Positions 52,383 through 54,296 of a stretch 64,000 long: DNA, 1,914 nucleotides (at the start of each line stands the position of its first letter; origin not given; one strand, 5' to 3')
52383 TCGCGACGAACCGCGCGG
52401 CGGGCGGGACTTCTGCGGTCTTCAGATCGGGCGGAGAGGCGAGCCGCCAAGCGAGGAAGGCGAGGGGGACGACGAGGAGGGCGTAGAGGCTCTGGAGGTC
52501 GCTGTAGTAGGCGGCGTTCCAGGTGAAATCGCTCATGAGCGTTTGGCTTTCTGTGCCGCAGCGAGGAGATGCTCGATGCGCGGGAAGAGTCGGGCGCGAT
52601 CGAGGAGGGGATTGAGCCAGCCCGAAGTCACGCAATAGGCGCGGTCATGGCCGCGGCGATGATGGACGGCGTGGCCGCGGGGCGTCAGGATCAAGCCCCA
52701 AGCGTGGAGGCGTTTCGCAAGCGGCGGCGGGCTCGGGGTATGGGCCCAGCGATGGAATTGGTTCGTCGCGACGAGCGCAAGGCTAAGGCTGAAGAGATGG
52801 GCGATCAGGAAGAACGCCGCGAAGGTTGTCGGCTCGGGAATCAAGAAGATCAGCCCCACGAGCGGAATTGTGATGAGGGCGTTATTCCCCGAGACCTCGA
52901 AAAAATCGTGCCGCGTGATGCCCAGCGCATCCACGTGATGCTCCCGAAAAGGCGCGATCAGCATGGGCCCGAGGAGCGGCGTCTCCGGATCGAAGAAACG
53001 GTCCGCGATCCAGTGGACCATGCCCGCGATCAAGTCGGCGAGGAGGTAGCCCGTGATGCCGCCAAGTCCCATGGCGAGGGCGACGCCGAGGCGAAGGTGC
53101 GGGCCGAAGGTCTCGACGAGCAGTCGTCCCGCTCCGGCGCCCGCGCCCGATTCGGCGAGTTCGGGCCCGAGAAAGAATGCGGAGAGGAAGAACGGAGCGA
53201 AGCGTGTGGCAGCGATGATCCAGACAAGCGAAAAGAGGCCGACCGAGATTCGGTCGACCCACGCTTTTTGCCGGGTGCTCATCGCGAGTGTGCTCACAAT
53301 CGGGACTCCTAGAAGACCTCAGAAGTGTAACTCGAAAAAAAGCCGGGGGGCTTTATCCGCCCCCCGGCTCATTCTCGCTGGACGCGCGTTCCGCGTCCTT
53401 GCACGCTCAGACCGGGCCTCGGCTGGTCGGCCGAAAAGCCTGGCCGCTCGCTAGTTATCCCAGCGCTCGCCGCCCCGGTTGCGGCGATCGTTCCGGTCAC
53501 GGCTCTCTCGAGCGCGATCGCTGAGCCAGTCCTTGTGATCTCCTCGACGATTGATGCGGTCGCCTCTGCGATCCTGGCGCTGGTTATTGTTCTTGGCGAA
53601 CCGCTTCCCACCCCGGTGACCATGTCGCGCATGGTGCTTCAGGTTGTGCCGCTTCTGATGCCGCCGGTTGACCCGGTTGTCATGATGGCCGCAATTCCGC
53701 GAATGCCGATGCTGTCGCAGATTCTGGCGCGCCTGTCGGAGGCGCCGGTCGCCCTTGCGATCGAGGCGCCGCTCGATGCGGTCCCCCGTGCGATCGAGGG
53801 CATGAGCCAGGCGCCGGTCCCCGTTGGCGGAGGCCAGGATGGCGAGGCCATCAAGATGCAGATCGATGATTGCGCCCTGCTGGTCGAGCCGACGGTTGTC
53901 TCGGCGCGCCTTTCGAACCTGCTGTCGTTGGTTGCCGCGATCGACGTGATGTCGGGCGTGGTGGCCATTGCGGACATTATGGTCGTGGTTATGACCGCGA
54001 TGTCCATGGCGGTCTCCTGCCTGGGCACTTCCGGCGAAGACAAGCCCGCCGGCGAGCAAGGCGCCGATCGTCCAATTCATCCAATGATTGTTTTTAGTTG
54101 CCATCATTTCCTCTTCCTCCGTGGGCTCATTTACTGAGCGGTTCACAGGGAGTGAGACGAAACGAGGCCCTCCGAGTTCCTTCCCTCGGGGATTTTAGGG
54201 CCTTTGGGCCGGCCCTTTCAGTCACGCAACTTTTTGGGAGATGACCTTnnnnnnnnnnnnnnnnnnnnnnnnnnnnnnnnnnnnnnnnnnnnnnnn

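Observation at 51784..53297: CarF/PEDS1-type plasmalogen desaturase homologue translationally coupled to an unknown 7-TM protein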

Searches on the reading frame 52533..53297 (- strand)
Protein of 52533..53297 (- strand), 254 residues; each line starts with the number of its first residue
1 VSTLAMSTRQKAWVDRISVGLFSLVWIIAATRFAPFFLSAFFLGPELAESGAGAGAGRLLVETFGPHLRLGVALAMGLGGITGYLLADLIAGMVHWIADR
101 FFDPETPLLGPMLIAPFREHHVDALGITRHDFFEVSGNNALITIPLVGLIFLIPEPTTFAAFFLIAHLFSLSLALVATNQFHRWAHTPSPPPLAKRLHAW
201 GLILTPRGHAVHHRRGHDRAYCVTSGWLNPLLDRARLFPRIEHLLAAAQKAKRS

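Call 3: search_protein_families(library=pfam, proteins=[window:52533-53297:-], max_evalue=1)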
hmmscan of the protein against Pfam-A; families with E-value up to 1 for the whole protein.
window:52533-53297:- (254 aa): 3 families
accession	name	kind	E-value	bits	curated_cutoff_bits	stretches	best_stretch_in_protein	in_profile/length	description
PF10520.15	Lipid_desat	-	2.9e-46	158.1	26.4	1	84-248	1-167/175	Lipid desaturase domain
PF04116.19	FA_hydroxylase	-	0.0023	18.8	31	1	155-228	56-126/132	Fatty acid hydroxylase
PF11442.13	DUF2826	-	0.054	13.8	21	1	187-224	108-145/158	Protein of unknown function (DUF2826)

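Call 4: search_protein_families(library=ncbifam, proteins=[window:52533-53297:-], max_evalue=1)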
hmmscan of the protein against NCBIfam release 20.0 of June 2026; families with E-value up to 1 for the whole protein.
window:52533-53297:- (254 aa): 1 family
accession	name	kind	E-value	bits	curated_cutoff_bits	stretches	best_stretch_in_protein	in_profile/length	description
NF045946.1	PlasmethDesatCarF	equivalog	1e-47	162.8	500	1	81-248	63-229/269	plasmanylethanolamine desaturase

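Call 19: find_homologous_proteins(query=window:52533-53297:-)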
Query window:52533-53297:- (254 aa): 617 proteins with E <= 0.001 among 7083 candidates; the best 120 are listed.
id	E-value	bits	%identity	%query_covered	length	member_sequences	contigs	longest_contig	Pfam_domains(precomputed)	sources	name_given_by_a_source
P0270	1.1e-165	567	100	100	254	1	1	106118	PF10520.16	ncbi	ncbi:MAG: fatty acid desaturase CarF family protein [Myxococcota bacterium]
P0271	2.0e-132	458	81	98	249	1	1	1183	PF10520.16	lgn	-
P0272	6.9e-132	457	82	96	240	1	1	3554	PF10520.16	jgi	jgi:ubiquitin-conjugating enzyme E2 variant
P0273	2.5e-127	442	80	97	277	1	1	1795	PF10520.16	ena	-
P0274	5.9e-126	437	79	96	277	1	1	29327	PF10520.16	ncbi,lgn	-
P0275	2.0e-115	403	72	100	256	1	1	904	PF10520.16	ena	-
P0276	8.7e-102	358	90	68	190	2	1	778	PF10520.16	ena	-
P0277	2.1e-81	291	58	96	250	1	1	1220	PF10520.16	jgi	jgi:ubiquitin-conjugating enzyme E2 variant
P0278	2.5e-80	288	57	98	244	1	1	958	PF10520.16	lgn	-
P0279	3.1e-80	287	58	97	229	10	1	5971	PF10520.16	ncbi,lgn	-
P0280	7.8e-80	286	56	96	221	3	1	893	PF10520.16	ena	-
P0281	1.0e-78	282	56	96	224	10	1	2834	PF10520.16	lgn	-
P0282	5.9e-78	280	57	98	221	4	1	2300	PF10520.16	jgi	jgi:ubiquitin-conjugating enzyme E2 variant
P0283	1.2e-77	279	56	98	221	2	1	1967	PF10520.16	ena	-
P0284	4.4e-77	277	56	98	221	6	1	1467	PF10520.16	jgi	jgi:ubiquitin-conjugating enzyme E2 variant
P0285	4.4e-77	277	56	98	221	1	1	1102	PF10520.16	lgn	-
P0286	8.7e-77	276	56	98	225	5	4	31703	PF10520.16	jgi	jgi:hypothetical protein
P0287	1.6e-76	275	56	98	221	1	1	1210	PF10520.16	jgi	jgi:ubiquitin-conjugating enzyme E2 variant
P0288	2.0e-76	275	54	98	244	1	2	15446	PF10520.16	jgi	-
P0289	4.6e-76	274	56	98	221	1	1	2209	PF10520.16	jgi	jgi:hypothetical protein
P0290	9.3e-76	273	55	98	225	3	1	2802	PF10520.16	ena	-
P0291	1.2e-75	272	54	99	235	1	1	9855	PF10520.16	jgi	jgi:ubiquitin-conjugating enzyme E2 variant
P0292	2.6e-75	271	54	98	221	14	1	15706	PF10520.16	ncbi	-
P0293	4.1e-75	270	54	99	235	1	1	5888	PF10520.16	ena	-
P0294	8.4e-75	269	55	98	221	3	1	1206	PF10520.16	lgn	-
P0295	9.0e-75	269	54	98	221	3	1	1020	PF10520.16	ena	-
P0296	1.7e-74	268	56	94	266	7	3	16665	PF10520.16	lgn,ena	-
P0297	2.4e-74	268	55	99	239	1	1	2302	PF10520.16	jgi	-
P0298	2.5e-74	268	52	99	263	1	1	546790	PF10520.16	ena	-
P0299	3.5e-74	267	53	98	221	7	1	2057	PF10520.16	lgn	-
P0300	1.2e-73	266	54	98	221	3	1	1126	PF10520.16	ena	-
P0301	1.3e-73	266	53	98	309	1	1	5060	PF10520.16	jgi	jgi:plasmanylethanolamine desaturase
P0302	1.3e-73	266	52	99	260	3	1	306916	PF10520.16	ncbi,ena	-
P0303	1.5e-73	265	56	98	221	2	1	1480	PF10520.16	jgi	-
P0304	1.7e-73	265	56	94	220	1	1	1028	PF10520.16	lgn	-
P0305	2.7e-73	264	53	98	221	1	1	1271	PF10520.16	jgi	jgi:ubiquitin-conjugating enzyme E2 variant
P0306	3.3e-73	264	55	95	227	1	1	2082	PF10520.16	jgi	-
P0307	4.7e-73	264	54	98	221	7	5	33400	PF10520.16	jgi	jgi:ubiquitin-conjugating enzyme E2 variant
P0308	5.1e-73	264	54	98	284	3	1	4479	PF10520.16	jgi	jgi:ubiquitin-conjugating enzyme E2 variant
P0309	7.4e-73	263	55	97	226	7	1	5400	PF10520.16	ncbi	-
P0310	1.1e-72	263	54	97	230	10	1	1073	PF10520.16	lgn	-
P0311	1.1e-72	262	55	96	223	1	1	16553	PF10520.16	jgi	jgi:hypothetical protein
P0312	1.5e-72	262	53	98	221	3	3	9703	PF10520.16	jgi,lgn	jgi:ubiquitin-conjugating enzyme E2 variant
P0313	1.6e-72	262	55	92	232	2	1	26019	PF10520.16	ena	-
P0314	3.9e-72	261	51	98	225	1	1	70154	PF10520.16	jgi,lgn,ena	-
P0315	5.9e-72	260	65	63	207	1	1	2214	PF10520.16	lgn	-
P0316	6.1e-72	260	53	96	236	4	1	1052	PF10520.16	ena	-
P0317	7.7e-72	260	52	98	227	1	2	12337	PF10520.16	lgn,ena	-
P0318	9.2e-72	259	53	97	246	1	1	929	PF10520.16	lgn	-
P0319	1.2e-71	259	52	98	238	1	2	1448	PF10520.16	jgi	jgi:hypothetical protein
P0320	2.1e-71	258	53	98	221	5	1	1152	PF10520.16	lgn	-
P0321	5.0e-71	257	52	99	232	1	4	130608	PF10520.16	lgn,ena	-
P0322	1.2e-70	256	52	98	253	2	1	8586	PF04116.20,PF10520.16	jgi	-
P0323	2.6e-70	255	52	98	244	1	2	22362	PF10520.16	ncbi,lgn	-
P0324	2.7e-70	255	55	94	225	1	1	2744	PF10520.16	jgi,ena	-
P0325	3.0e-70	254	51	94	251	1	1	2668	PF10520.16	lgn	-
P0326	3.1e-70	254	53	92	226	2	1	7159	PF10520.16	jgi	jgi:ubiquitin-conjugating enzyme E2 variant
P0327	3.1e-70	254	51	99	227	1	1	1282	PF10520.16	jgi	jgi:ubiquitin-conjugating enzyme E2 variant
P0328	3.9e-70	254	52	93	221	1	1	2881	PF10520.16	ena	-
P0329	6.7e-70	253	50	98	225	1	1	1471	PF10520.16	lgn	-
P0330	9.6e-70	253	53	98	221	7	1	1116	PF10520.16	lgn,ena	-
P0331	1.4e-69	252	47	100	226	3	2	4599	PF10520.16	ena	-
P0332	1.5e-69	252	52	96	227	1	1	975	PF10520.16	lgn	-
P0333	1.7e-69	252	50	99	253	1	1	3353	PF04116.20,PF10520.16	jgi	jgi:ubiquitin-conjugating enzyme E2 variant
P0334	1.1e-68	249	62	68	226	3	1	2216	PF10520.16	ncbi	-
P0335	1.2e-68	249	51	98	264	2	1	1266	PF10520.16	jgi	-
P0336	1.2e-68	249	51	98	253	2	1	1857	PF10520.16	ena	-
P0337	1.5e-68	249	52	98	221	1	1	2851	PF10520.16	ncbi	-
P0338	1.8e-68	249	66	67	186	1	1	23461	PF04116.20,PF10520.16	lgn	-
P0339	2.2e-68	248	53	95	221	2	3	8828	PF10520.16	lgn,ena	-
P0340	3.7e-68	248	47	94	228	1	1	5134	PF10520.16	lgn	-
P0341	3.9e-68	248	62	71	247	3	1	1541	PF04116.20,PF10520.16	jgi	-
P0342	3.9e-68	248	50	96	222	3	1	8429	PF10520.16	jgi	jgi:ubiquitin-conjugating enzyme E2 variant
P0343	5.5e-68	247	68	63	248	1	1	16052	PF10520.16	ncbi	-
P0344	7.5e-68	247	54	93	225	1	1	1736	PF10520.16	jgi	-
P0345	8.0e-68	247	52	94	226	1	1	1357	PF10520.16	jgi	jgi:hypothetical protein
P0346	1.1e-67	246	55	75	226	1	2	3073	PF10520.16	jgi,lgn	jgi:hypothetical protein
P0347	1.1e-67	246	49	99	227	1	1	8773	PF04116.20,PF10520.16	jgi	jgi:ubiquitin-conjugating enzyme E2 variant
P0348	2.1e-67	245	52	98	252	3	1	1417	PF10520.16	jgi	jgi:hypothetical protein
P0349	2.2e-67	245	52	90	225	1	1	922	PF10520.16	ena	-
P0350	3.0e-67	245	63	70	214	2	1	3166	PF10520.16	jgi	-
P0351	3.3e-67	245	52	98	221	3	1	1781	PF10520.16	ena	-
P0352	3.5e-67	244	51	99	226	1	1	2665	PF10520.16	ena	-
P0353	5.1e-67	244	60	64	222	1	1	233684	PF10520.16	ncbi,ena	-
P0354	1.5e-66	242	52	95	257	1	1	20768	PF10520.16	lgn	-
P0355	1.8e-66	242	52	95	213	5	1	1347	PF10520.16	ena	-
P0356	2.0e-66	242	49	97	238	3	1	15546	PF10520.16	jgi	jgi:hypothetical protein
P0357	2.2e-66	242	52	97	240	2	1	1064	PF10520.16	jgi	jgi:ubiquitin-conjugating enzyme E2 variant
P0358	2.6e-66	242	50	97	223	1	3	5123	PF10520.16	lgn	-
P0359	3.5e-66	241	51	94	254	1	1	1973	PF10520.16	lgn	-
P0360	3.5e-66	241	49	100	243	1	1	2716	PF10520.16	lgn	-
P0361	3.8e-66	241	45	100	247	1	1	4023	PF10520.16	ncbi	-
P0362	4.2e-66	241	51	96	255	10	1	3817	PF10520.16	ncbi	-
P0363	4.4e-66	241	60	71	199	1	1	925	PF10520.16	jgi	jgi:ubiquitin-conjugating enzyme E2 variant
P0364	5.1e-66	241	51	95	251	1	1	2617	PF04116.20,PF10520.16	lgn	-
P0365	6.2e-66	240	52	97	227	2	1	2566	PF10520.16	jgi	jgi:plasmanylethanolamine desaturase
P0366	6.6e-66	240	50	90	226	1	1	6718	PF10520.16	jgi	jgi:hypothetical protein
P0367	9.9e-66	240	62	68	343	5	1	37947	PF10520.16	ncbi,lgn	-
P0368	1.0e-65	240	60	68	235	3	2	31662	PF10520.16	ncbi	-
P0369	1.0e-65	240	50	94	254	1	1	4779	PF10520.16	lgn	-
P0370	1.1e-65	240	49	99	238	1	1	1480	PF10520.16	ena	-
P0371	2.1e-65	239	50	99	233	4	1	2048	PF10520.16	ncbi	-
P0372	2.3e-65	238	46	100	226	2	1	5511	PF10520.16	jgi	-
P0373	4.7e-65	237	49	95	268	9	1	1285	PF10520.16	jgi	jgi:Lipid desaturase domain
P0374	6.1e-65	237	49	100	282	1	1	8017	PF10520.16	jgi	jgi:hypothetical protein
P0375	7.5e-65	237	50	96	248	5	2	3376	PF10520.16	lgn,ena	-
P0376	8.0e-65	237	61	65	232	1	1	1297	PF10520.16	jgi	jgi:hypothetical protein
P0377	9.0e-65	237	50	96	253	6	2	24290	PF10520.16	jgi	-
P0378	1.7e-64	236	48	98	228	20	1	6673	PF10520.16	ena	-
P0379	1.7e-64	236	51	98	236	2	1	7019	PF10520.16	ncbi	-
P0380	1.7e-64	236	50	100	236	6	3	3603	PF10520.16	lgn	-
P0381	1.8e-64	236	63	69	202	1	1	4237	PF10520.16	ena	-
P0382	2.5e-64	235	50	95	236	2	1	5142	PF10520.16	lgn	-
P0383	4.8e-64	234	49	98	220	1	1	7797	PF04116.20,PF10520.16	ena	-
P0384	5.9e-64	234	49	97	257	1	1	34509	PF10520.16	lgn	-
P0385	6.1e-64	234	51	91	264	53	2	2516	PF10520.16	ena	-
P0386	6.5e-64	234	50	96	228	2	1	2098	PF10520.16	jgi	jgi:ubiquitin-conjugating enzyme E2 variant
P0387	1.1e-63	233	49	96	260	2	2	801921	PF10520.16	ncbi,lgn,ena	-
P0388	1.2e-63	233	63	67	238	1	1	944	PF10520.16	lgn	-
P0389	2.2e-63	232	48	94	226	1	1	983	PF10520.16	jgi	-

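Call 20: search_solved_structures(query=window:52533-53297:-, max_evalue=1, show_alignments=3)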
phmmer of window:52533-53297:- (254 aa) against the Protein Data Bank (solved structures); distinct sequences matched with E-value up to 1: 1.
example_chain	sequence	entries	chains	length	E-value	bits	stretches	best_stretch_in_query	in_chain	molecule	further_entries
6vpv_K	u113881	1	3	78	0.93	11.9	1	16-80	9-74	Photosystem I reaction center subunit PsaK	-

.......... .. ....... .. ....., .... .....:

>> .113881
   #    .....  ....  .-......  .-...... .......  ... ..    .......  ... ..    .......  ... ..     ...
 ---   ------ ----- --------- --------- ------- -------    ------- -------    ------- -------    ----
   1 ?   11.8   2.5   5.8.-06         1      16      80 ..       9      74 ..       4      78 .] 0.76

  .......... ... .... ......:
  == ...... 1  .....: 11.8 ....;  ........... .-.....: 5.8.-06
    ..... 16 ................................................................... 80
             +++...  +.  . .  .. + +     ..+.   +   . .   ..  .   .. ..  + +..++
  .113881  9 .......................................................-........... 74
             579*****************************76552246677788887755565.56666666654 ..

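Call 45: find_encoding_contigs(protein=P0302, flank=5000, max_places=1)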
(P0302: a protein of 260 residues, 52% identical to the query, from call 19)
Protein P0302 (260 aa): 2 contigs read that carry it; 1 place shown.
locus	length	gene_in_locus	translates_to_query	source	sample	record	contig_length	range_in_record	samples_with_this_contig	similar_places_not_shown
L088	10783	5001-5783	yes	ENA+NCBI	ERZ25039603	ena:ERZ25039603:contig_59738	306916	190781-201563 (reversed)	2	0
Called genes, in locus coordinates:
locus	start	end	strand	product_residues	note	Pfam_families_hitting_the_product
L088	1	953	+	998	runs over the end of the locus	PF01564:Spermine_synth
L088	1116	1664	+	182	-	PF06803:DUF1232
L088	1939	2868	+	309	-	PF00108:Thiolase_N (faint), PF08545:ACP_syn_III, PF08541:ACP_syn_III_C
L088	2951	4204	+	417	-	PF00109:ketoacyl-synt, PF02801:Ketoacyl-synt_C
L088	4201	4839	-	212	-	-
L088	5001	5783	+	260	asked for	PF10520:Lipid_desat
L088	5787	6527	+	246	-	-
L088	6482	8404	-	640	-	PF02633:Creatininase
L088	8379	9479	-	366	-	PF00925:GTP_cyclohydro2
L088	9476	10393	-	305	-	PF00034:Cytochrom_C, PF13442:Cytochrome_CBB3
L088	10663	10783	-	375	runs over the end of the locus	PF08545:ACP_syn_III, PF08541:ACP_syn_III_C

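Call 46: find_encoding_contigs(protein=P0353, flank=5000, max_places=1)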
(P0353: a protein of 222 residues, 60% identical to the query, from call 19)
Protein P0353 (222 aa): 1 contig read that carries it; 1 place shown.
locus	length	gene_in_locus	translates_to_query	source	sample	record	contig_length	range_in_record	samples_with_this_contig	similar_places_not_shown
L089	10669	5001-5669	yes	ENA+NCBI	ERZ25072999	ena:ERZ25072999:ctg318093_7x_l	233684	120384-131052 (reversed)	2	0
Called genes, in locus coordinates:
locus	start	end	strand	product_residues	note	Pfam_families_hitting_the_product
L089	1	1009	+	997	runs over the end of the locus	PF01564:Spermine_synth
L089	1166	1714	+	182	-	PF06803:DUF1232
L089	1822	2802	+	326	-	PF08545:ACP_syn_III, PF08541:ACP_syn_III_C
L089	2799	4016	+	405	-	PF00109:ketoacyl-synt, PF02801:Ketoacyl-synt_C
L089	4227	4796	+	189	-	-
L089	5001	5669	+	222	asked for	PF10520:Lipid_desat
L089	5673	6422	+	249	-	-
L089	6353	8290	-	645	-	PF02633:Creatininase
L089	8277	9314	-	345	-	PF00925:GTP_cyclohydro2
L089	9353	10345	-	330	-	-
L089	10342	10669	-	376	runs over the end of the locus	PF00109:ketoacyl-synt (faint), PF00108:Thiolase_N (faint), PF08545:ACP_syn_III, PF08541:ACP_syn_III_C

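Call 47: find_encoding_contigs(protein=P0321, flank=5000, max_places=1)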
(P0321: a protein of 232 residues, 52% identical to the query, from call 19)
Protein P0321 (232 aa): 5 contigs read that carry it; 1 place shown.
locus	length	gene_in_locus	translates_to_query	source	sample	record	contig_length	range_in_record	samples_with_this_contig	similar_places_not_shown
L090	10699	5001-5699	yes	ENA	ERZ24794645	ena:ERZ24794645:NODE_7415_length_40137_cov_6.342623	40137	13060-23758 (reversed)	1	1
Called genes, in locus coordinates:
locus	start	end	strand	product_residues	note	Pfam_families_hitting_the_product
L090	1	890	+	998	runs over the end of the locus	PF01564:Spermine_synth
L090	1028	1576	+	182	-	PF06803:DUF1232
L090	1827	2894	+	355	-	PF00108:Thiolase_N (faint), PF08545:ACP_syn_III, PF08541:ACP_syn_III_C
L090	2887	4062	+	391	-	PF00109:ketoacyl-synt, PF02801:Ketoacyl-synt_C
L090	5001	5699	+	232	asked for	PF10520:Lipid_desat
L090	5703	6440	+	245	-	-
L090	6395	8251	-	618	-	PF02633:Creatininase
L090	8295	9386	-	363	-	PF00925:GTP_cyclohydro2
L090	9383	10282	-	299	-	PF00034:Cytochrom_C, PF13442:Cytochrome_CBB3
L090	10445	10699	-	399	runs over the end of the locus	PF00109:ketoacyl-synt (faint), PF00108:Thiolase_N (weak), PF08545:ACP_syn_III, PF08541:ACP_syn_III_C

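Call 71: search_protein_families(library=ncbifam, proteins=[window:52533-53297:-, P0302, P0353], max_evalue=0.001)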
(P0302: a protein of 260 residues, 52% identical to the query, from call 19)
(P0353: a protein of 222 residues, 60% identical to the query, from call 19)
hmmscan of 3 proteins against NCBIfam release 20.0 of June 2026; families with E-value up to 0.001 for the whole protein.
window:52533-53297:- (254 aa): 1 family
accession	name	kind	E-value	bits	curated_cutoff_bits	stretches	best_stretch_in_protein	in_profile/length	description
NF045946.1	PlasmethDesatCarF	equivalog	1e-47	162.8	500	1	81-248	63-229/269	plasmanylethanolamine desaturase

P0302 (260 aa): 1 family
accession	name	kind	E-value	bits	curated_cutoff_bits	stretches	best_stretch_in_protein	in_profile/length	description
NF045946.1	PlasmethDesatCarF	equivalog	7.5e-52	176.4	500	1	71-249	49-226/269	plasmanylethanolamine desaturase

P0353 (222 aa): 1 family
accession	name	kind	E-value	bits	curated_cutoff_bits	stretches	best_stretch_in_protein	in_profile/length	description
NF045946.1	PlasmethDesatCarF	equivalog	1.1e-47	162.7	500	1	47-214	60-226/269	plasmanylethanolamine desaturase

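Call 97: search_dna_similar(query=window:52533-53297:-, collection=plasmids, mode=protein, max_evalue=0.001, max_rows=15)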
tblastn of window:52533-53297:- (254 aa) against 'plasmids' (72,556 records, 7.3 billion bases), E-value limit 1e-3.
No match.

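Call 98: find_encoding_contigs(protein=P0361, flank=4000, max_places=1)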
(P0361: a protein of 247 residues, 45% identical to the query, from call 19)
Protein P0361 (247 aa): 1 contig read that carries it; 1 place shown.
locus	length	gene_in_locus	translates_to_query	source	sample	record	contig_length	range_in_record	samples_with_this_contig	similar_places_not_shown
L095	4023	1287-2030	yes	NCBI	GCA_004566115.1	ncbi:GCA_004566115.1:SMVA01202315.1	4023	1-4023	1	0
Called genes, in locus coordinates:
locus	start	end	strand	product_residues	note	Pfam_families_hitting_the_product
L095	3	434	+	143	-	?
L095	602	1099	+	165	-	-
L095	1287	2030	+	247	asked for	PF10520:Lipid_desat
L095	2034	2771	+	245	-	-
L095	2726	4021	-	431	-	?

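Call 99: find_encoding_contigs(protein=P0372, flank=4000, max_places=1)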
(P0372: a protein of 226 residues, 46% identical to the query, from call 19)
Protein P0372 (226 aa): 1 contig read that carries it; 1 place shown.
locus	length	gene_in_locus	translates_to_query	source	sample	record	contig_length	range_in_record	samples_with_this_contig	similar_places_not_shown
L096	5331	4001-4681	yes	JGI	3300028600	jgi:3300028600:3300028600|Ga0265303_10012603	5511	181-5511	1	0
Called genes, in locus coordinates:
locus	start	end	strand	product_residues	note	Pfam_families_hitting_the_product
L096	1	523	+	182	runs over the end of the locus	PF06803:DUF1232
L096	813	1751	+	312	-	PF08545:ACP_syn_III, PF08541:ACP_syn_III_C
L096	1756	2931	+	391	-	PF00109:ketoacyl-synt, PF02801:Ketoacyl-synt_C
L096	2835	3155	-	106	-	-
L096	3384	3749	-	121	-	-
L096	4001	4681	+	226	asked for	PF10520:Lipid_desat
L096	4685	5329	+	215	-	?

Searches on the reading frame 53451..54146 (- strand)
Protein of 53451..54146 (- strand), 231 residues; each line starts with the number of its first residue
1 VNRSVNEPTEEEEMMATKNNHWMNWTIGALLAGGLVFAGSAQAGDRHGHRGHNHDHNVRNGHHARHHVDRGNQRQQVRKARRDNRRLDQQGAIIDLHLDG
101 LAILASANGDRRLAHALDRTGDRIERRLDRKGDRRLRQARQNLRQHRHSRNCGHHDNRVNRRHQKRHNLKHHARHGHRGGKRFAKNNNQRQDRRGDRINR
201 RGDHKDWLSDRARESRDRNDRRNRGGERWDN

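Call 7: search_protein_families(library=pfam, proteins=[window:53451-54146:-], max_evalue=0.001)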
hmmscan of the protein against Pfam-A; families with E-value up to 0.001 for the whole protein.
window:53451-54146:- (231 aa): 0 families

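Call 44: search_protein_families(library=ncbifam, proteins=[window:53451-54146:-], max_evalue=0.01)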
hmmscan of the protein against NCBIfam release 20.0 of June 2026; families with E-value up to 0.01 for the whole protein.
window:53451-54146:- (231 aa): 0 families
